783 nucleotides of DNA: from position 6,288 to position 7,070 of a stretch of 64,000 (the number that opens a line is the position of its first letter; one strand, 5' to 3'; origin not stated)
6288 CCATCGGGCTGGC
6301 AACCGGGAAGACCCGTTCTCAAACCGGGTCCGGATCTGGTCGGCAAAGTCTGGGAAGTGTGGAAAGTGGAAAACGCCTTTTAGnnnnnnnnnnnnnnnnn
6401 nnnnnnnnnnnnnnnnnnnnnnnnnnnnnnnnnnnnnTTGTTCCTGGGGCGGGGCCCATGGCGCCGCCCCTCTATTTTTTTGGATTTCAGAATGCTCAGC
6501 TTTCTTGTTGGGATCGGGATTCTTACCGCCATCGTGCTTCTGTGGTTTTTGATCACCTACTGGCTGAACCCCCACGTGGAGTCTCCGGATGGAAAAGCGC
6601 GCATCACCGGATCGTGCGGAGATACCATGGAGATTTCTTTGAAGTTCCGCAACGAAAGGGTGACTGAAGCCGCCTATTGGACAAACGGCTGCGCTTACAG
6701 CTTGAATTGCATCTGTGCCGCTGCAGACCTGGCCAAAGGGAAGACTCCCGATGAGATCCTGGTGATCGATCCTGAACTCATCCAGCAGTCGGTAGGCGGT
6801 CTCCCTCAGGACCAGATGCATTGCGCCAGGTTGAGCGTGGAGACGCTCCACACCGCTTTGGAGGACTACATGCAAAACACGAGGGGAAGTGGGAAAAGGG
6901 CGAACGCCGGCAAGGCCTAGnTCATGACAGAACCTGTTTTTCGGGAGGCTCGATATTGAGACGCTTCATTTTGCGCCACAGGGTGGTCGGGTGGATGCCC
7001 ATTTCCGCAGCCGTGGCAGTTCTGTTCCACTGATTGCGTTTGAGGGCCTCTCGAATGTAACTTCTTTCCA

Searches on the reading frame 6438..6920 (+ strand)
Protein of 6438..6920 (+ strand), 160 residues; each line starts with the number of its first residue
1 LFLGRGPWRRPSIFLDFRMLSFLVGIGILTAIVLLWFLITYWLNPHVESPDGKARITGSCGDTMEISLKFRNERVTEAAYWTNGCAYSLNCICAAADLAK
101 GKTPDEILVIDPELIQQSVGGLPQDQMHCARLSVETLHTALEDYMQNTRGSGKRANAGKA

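Call 51: search_protein_families(library=pfam, proteins=[window:6438-6920:+], max_evalue=0.001)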
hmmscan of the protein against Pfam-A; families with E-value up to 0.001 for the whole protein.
window:6438-6920:+ (160 aa): 1 family
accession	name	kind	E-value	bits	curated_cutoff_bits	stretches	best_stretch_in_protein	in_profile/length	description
PF01592.21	NifU_N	-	4.5e-16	59.6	22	1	59-147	33-123/127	NifU-like N terminal domain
